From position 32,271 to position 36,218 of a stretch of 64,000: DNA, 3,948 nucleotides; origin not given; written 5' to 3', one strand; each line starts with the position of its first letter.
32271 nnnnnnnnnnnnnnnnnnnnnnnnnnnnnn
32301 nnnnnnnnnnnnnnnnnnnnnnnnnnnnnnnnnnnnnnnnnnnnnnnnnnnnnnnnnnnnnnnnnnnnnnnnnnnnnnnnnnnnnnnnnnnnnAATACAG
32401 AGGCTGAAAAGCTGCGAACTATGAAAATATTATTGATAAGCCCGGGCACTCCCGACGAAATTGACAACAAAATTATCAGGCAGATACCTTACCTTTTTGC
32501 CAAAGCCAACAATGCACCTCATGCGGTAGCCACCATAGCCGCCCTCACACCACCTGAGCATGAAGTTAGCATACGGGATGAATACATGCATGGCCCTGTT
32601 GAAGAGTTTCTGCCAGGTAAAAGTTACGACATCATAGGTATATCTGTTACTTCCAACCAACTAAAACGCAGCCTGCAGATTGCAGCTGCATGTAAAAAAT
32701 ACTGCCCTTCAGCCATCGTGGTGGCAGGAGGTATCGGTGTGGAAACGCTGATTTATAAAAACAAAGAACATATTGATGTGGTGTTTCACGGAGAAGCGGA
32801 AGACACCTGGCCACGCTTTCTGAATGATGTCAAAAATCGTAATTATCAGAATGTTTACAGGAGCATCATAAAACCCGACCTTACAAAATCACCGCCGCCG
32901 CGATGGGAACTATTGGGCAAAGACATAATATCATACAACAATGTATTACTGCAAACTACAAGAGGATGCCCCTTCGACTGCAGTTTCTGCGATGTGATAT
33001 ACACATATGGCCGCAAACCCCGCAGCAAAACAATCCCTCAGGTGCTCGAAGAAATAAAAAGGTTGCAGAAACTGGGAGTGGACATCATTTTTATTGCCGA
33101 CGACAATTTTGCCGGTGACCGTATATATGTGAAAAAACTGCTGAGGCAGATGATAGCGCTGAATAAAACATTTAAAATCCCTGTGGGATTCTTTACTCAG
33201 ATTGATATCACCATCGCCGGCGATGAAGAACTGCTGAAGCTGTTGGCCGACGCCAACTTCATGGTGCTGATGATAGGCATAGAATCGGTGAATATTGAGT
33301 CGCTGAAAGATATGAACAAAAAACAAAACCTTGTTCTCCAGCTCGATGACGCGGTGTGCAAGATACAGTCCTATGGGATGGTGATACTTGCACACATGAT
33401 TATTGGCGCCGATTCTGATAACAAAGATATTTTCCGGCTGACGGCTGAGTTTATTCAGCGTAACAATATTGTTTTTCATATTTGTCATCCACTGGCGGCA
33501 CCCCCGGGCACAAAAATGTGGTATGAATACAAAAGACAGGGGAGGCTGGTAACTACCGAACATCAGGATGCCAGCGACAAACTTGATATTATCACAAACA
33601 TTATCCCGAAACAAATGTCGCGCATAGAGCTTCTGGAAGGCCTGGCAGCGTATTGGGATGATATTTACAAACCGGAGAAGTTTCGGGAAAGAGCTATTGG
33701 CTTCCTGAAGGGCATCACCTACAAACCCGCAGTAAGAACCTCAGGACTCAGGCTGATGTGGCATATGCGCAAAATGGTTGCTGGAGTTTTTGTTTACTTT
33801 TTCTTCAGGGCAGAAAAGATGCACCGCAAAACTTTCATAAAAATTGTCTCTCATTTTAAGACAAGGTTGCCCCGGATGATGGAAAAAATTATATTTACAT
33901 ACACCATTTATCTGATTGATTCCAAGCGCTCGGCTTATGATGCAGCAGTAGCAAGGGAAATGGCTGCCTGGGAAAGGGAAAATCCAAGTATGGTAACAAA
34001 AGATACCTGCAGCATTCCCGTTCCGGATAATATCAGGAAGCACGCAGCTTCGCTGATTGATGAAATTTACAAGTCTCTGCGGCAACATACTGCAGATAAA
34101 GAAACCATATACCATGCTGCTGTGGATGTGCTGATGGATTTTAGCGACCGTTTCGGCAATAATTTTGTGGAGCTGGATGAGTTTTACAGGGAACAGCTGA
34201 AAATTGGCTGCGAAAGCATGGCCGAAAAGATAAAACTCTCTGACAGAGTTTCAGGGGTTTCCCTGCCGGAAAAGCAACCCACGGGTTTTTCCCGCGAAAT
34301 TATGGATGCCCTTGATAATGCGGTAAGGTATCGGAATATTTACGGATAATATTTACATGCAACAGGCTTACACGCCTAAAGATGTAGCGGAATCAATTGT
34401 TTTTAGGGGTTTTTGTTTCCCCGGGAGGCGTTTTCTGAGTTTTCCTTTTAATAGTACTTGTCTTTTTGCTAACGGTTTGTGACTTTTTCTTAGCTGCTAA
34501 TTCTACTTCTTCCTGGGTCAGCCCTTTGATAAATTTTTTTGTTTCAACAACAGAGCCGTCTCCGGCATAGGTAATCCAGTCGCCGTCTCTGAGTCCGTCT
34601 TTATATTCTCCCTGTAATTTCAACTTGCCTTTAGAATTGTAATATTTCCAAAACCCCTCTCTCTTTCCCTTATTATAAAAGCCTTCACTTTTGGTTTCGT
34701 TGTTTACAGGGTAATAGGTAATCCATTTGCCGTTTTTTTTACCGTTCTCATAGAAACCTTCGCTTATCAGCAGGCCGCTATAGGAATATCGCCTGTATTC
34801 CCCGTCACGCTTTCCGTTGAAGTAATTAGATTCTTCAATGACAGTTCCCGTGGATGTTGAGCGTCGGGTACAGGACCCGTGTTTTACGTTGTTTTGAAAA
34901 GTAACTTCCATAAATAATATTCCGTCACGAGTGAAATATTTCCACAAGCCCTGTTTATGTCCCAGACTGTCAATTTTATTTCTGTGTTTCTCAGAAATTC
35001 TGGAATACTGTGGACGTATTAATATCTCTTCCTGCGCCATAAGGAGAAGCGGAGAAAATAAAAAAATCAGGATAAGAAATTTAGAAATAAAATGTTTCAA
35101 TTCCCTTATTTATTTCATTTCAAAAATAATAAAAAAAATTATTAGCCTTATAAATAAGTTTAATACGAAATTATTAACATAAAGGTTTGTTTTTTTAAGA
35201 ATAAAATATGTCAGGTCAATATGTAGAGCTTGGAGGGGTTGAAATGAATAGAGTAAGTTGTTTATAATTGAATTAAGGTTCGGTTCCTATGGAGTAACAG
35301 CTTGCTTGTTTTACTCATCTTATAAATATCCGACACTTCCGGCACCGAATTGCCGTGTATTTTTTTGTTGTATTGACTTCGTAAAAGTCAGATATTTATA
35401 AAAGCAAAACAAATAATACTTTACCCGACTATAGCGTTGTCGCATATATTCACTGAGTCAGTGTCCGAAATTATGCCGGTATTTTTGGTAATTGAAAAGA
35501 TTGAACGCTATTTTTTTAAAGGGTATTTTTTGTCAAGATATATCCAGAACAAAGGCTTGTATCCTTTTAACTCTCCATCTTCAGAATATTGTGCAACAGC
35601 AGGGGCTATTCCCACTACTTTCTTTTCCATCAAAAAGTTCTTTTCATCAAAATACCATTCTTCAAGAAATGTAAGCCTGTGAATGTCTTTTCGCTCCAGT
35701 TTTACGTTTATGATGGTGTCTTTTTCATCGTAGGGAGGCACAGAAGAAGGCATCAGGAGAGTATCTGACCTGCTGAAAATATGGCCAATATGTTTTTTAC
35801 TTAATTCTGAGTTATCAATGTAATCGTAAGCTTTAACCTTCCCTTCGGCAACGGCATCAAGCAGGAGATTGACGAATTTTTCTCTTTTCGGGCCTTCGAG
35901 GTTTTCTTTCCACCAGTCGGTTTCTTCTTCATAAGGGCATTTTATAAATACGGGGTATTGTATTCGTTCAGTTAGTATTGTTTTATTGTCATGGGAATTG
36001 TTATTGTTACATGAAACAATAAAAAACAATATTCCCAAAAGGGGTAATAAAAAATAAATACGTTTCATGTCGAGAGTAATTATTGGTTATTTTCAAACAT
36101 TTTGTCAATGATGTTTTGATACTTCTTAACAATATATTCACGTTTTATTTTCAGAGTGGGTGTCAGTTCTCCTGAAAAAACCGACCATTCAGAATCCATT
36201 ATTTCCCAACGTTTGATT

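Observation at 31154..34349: GT-C-like membrane protein plus B12-binding radical SAM enzyme as a two-gene unit of unknown function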

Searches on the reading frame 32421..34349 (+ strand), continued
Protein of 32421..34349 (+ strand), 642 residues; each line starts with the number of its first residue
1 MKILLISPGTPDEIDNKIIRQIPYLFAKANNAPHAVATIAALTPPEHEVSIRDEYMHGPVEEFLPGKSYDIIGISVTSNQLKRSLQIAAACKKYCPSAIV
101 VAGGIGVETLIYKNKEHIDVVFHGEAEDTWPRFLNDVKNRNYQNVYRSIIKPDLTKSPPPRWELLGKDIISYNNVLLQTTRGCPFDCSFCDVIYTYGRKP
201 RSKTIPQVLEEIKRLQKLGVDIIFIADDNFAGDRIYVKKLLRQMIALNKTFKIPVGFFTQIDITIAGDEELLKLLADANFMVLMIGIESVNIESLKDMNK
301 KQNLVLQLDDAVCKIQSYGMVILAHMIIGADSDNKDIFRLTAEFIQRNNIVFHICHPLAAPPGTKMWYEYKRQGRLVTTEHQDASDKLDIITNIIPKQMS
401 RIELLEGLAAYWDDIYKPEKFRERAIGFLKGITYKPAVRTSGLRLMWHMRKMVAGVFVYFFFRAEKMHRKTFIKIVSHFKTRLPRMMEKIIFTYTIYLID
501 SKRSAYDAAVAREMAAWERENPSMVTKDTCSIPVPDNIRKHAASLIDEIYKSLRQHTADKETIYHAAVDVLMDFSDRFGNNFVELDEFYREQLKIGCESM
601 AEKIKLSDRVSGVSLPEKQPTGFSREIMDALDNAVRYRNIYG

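Call 61: search_protein_families(library=ncbifam, proteins=[L012:13293-14855:+, L001:6501-7925:+, L003:6884-7984:+, L025:4669-7962:+, L012:12163-13284:+, L012:11150-11518:+], max_evalue=0.0001)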
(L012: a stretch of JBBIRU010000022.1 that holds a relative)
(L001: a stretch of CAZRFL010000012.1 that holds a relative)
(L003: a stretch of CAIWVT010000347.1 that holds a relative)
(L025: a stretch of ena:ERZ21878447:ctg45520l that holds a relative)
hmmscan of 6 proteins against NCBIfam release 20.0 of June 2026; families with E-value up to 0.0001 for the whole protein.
L012:13293-14855:+ (520 aa): 24 families
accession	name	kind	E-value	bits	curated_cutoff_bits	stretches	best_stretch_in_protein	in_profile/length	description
TIGR03471.1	HpnJ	equivalog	1.4e-30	106.6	577.6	1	167-403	193-433/472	hopanoid biosynthesis associated radical SAM protein HpnJ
NF050148.1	rSAM_ApyD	equivalog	5.9e-28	97.6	750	1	174-361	201-394/645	RiPP biosynthesis radical SAM protein ApyD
NF038361.1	rSAM_Sden_1168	equivalog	2.3e-27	95.8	575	1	175-359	285-472/560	Sden_1168 family B12-binding radical SAM P-methyltransferase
TIGR04013.1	B12_SAM_MJ_1487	hypoth_equivalog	4.8e-26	91.5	251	1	78-213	51-192/382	TIGR04013 family B12-binding domain/radical SAM domain-containing protein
TIGR02026.1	BchE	equivalog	1.6e-25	90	481.35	1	59-405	52-430/497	magnesium-protoporphyrin IX monomethyl ester anaerobic oxidative cyclase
TIGR04479.1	bcpD_PhpK_rSAM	subfamily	1.9e-24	85.9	600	1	162-335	230-406/504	PhpK family radical SAM P-methyltransferase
TIGR04072.2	rSAM_ladder_B12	equivalog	3.6e-22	78.6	360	1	93-293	93-306/443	lipid biosynthesis B12-binding/radical SAM protein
TIGR04367.1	HpnR_B12_rSAM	equivalog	1.2e-18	66.9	650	1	174-360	188-373/490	hopanoid C-3 methylase HpnR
TIGR04014.1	B12_SAM_MJ_0865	equivalog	2.4e-17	62.8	360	1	94-360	65-358/434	methyl-coenzyme M reductase glutamine C-methyltransferase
TIGR04295.1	B12_rSAM_oligo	hypoth_equivalog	1.1e-14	54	400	1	174-314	202-339/422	TIGR04295 family B12-binding domain-containing radical SAM protein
NF033070.1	rSAM_AprD4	equivalog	4.4e-14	52.2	500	1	175-358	199-388/456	AprD4 family radical SAM diol-dehydratase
TIGR00089.1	TIGR00089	subfamily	6.5e-11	41.7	251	1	89-356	59-336/429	MiaB/RimO family radical SAM methylthiotransferase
NF045585.1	rSAM_slr0320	equivalog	6.5e-11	41.4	775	1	162-279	225-350/511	photosystem II high light acclimation radical SAM protein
NF040542.1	rSAM_RCCLKC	equivalog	1.3e-09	37.8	450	1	173-336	181-348/423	arsinothricin biosynthesis radical SAM protein ArsL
TIGR01125.1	TIGR01125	equivalog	2.4e-09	36.8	356.95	1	100-346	69-324/432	30S ribosomal protein S12 methylthiotransferase RimO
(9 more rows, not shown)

L001:6501-7925:+ (474 aa): 24 families
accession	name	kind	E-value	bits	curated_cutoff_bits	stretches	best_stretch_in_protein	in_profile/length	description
TIGR04072.2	rSAM_ladder_B12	equivalog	8.5e-99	331.1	360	1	3-462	1-442/443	lipid biosynthesis B12-binding/radical SAM protein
TIGR04385.1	B12_rSAM_cofa1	equivalog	1.3e-58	199.3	450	1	18-430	18-435/438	B12 lower ligand biosynthesis radical SAM protein BzaD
TIGR04428.1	B12_rSAM_trp_MT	equivalog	9.6e-34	116.7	500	2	4-150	2-149/558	tryptophan 2-C-methyltransferase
TIGR04479.1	bcpD_PhpK_rSAM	subfamily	5.4e-26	91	600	1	125-361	178-409/504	PhpK family radical SAM P-methyltransferase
TIGR03471.1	HpnJ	equivalog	8.1e-24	84.3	577.6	1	185-397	191-398/472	hopanoid biosynthesis associated radical SAM protein HpnJ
NF045585.1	rSAM_slr0320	equivalog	3.3e-22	78.7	775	1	92-398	133-449/511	photosystem II high light acclimation radical SAM protein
TIGR04013.1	B12_SAM_MJ_1487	hypoth_equivalog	1.7e-21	76.5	251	1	70-238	48-197/382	TIGR04013 family B12-binding domain/radical SAM domain-containing protein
TIGR02026.1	BchE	equivalog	4.9e-20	71.9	481.35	1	17-390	19-391/497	magnesium-protoporphyrin IX monomethyl ester anaerobic oxidative cyclase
TIGR04014.1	B12_SAM_MJ_0865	equivalog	1.9e-19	69.8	360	1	71-390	44-362/434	methyl-coenzyme M reductase glutamine C-methyltransferase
NF038361.1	rSAM_Sden_1168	equivalog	1.4e-18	66.8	575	1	177-398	263-485/560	Sden_1168 family B12-binding radical SAM P-methyltransferase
NF033070.1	rSAM_AprD4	equivalog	7.7e-16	58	500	1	183-397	188-401/456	AprD4 family radical SAM diol-dehydratase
NF040546.1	rSAM_CUAEP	equivalog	4.7e-12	45.4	500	1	114-384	94-366/468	CUAEP/CCAEP-tail radical SAM (seleno)protein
NF050148.1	rSAM_ApyD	equivalog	1.1e-11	43.8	750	1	123-365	131-370/645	RiPP biosynthesis radical SAM protein ApyD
TIGR04367.1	HpnR_B12_rSAM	equivalog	1.2e-11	43.8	650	1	19-268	21-259/490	hopanoid C-3 methylase HpnR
TIGR03975.1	rSAM_ocin_1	subfamily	1.5e-11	43.5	281.85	1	97-359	158-428/606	RiPP maturation radical SAM C-methyltransferase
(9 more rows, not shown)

L003:6884-7984:+ (366 aa): 2 families
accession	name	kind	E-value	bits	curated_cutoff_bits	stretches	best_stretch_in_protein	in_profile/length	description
TIGR02716.1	C20_methyl_CrtF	equivalog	1.8e-13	50.2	276.1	1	53-318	7-269/306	bacteriochlorophyllide d C-20 methyltransferase BchU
TIGR04543.1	ketoArg_3Met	equivalog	1.2e-07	31.2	425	0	199-304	150-263/336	2-ketoarginine methyltransferase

L025:4669-7962:+ (1097 aa): 34 families (the best 25 are shown)
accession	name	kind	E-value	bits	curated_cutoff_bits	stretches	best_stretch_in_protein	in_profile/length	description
TIGR03315.1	Se_ygfK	equivalog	1e-272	907.1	835.3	2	4-937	1-908/1012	putative selenate reductase subunit YgfK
NF009410.0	PRK12771.1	subfamily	2.5e-120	402.7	516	1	460-935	47-533/566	NAD(P)-binding protein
NF009454.0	PRK12814.1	equivalog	6.5e-100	335.4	916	1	457-920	99-575/657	putative NADPH-dependent glutamate synthase small subunit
NF009414.0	PRK12778.1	equivalog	2.6e-83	280.6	1103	1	456-846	332-745/752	bifunctional dihydroorotate dehydrogenase B NAD binding subunit/NADPH-dependent glutamate synthase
NF010590.0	PRK13984.1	equivalog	4.8e-79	266.1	946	1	462-846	197-602/611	putative oxidoreductase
TIGR01316.1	gltA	equivalog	3.7e-74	250.1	471.75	1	460-845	35-444/449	NADPH-dependent glutamate synthase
TIGR01318.1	gltD_gamma_fam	subfamily_domain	1.1e-63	215.4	482.95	1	456-848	43-463/467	glutamate synthase, small subunit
NF009408.0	PRK12769.1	equivalog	4.6e-61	206.8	1003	1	463-853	236-654/659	formate-dependent uric acid utilization protein AegA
NF009415.0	PRK12779.1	equivalog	1.1e-60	205.6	1519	1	465-868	212-645/944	putative bifunctional glutamate synthase subunit beta/2-polyprenylphenol hydroxylase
NF009413.0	PRK12775.1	equivalog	4.8e-57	193.5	1895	1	457-846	335-750/1006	putative trifunctional 2-polyprenylphenol hydroxylase/glutamate synthase subunit beta/ferritin domain-containing protein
NF009409.0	PRK12770.1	subfamily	6.2e-57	193.3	343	1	545-846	13-346/360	putative glutamate synthase subunit beta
NF045663.1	diclust_near_Sec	equivalog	4.8e-50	170.4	530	2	461-648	18-203/759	pyridine nucleotide-disulfide oxidoreductase/dicluster-binding protein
NF009451.0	PRK12809.1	equivalog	1.3e-48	165.8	1154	1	460-847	216-631/639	formate-dependent uric acid utilization protein YgfT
TIGR01317.1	GOGAT_sm_gam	subfamily_domain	6.8e-48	163.7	447.7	1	456-703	45-307/485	glutamate synthase small subunit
NF041087.1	bile_acid_BaiCD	equivalog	4e-17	61.6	825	1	541-713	371-534/642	bile acid Fe-S flavoenzyme BaiCD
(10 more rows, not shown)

L012:12163-13284:+ (373 aa): 12 families
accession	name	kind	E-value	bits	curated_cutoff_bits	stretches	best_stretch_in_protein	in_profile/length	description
NF005293.2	PRK06816.1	subfamily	1.9e-34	119.4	450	1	14-365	6-370/378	StlD/DarB family beta-ketosynthase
NF053539.1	resorcinol_DarB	exception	3.4e-25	89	550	1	11-364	5-368/377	dialkylresorcinol biosynthesis protein DarB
NF006829.0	PRK09352.1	subfamily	1.5e-23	83.2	249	1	75-355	51-305/322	beta-ketoacyl-ACP synthase 3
TIGR00747.1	fabH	subfamily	8e-22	77.7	292.1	1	77-354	51-305/322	beta-ketoacyl-ACP synthase III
NF005703.0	PRK07515.1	equivalog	3.5e-17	62.4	304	1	77-342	96-345/373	beta-ketoacyl-ACP synthase III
NF005541.0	PRK07204.1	equivalog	2.2e-16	60.2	402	1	70-356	43-314/329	beta-ketoacyl-ACP synthase III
NF005308.0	PRK06840.1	equivalog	1e-14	54.3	315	1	75-354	51-318/339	3-oxoacyl-ACP synthase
NF006720.0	PRK09258.1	equivalog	5.8e-12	45.6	285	1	79-167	63-153/338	3-oxoacyl-ACP synthase III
NF004623.0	PRK05963.1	equivalog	1.5e-11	44.2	437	1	79-367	56-322/328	beta-ketoacyl-ACP synthase III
NF003274.0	PRK04262.1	equivalog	6.7e-09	35.2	244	1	72-169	46-145/347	hydroxymethylglutaryl-CoA synthase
TIGR01835.1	HMG-CoA-S_prok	equivalog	5.5e-08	32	360.35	1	73-170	45-142/382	hydroxymethylglutaryl-CoA synthase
NF004811.0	PRK06158.1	subfamily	1.6e-05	24.1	421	1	76-166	27-114/384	acetyl-CoA acetyltransferase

L012:11150-11518:+ (122 aa): 10 families
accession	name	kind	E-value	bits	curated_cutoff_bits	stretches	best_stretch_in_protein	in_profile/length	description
NF011250.0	PRK14656.1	equivalog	2.8e-10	40.4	175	1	47-120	46-123/126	holo-[acyl-carrier-protein] synthase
TIGR00516.1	acpS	equivalog_domain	5.7e-09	36.3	59.8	1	29-120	27-120/125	holo-ACP synthase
NF011251.0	PRK14657.1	equivalog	1.4e-08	34.8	165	1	31-119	29-120/123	holo-[acyl-carrier-protein] synthase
TIGR00556.1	pantethn_trn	domain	1.7e-08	34.6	45.35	1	27-119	24-124/128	phosphopantetheine--protein transferase domain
NF011254.0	PRK14660.1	equivalog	2.3e-08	34.1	195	1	47-120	50-123/125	holo-[acyl-carrier-protein] synthase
NF000832.0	PRK00070.3-2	equivalog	3.2e-08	33.9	107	1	46-120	38-114/116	holo-ACP synthase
NF011253.0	PRK14659.1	equivalog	8.8e-07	29.6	156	1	46-121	48-120/123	holo-[acyl-carrier-protein] synthase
NF011256.0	PRK14662.1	equivalog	2.2e-05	24.8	150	1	28-119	26-116/123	4'-phosphopantetheinyl transferase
NF011257.0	PRK14663.1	equivalog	3.1e-05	23.9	186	1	28-122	24-119/123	holo-[acyl-carrier-protein] synthase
NF000831.0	PRK00070.3-1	equivalog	3.8e-05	23.6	124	0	67-120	77-127/130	holo-ACP synthase AcpS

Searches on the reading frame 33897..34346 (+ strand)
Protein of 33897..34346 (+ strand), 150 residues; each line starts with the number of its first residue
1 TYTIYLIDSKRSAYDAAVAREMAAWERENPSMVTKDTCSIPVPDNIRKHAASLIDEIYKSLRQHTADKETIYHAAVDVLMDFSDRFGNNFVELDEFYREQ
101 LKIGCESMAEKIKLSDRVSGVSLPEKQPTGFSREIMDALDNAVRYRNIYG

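Call 65: search_protein_representatives(protein=window:33897-34346:+)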
Query: 150 residues. Proteins with E-value up to 0.001 (for the whole library): 28; up to 1e-10: 20; up to 1e-30: 4. The best 28 are listed.
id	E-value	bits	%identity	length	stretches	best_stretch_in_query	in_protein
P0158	1.0e-34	136.0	46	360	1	2-149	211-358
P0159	4.3e-34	134.0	43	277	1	2-148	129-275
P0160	3.5e-33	131.0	44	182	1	2-148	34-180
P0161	3.3e-31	124.6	47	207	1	2-132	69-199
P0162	1.0e-29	119.8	41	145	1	8-149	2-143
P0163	1.3e-27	113.0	39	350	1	2-147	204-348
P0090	1.5e-27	112.8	41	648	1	2-150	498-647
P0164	3.8e-26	108.2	38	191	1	2-147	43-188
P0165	1.9e-24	102.8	43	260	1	2-146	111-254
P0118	8.2e-20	87.7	34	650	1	5-147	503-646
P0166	8.9e-20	87.6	38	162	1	16-145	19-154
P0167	2.3e-17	79.8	35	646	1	2-146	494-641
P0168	2.4e-17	79.7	32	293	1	2-147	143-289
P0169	8.3e-17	78.0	32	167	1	2-144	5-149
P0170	4.8e-15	72.3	36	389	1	2-146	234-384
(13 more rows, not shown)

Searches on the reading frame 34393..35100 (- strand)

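Call 3: search_protein_families(library=pfam, proteins=[window:34393-35100:-], max_evalue=0.01)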
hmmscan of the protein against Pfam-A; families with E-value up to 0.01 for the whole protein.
window:34393-35100:- (235 aa): 2 families
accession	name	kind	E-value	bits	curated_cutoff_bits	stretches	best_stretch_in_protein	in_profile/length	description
PF07661.19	MORN_2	-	2.9e-07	30.4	29.6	0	49-70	1-22/22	MORN repeat variant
PF02182.23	SAD_SRA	-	0.0096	16.1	30.7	0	162-219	46-92/148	SAD/SRA domain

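Call 4: search_protein_families(library=ncbifam, proteins=[window:34393-35100:-], max_evalue=0.01)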
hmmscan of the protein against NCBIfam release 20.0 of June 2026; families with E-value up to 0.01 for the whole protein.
window:34393-35100:- (235 aa): 1 family
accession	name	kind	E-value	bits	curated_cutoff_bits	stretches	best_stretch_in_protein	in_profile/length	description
NF033566.1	adhes_LIC20035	equivalog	1.2e-15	57.3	250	1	47-199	114-269/434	LIC20035 family adhesin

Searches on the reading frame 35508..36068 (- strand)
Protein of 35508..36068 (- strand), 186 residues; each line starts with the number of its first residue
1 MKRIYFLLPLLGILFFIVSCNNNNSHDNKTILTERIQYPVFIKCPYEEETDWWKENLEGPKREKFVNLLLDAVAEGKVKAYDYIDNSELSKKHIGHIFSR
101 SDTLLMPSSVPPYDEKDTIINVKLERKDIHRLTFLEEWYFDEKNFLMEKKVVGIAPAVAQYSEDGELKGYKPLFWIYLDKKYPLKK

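Call 3: search_protein_families(library=pfam, proteins=[window:35508-36068:-], max_evalue=0.01)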
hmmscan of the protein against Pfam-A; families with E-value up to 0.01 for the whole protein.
window:35508-36068:- (186 aa): 1 family
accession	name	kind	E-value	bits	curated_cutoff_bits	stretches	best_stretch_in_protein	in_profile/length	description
PF19841.4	GldN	-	2.3e-14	54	23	1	61-178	31-146/228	Gliding motility associated protein GldN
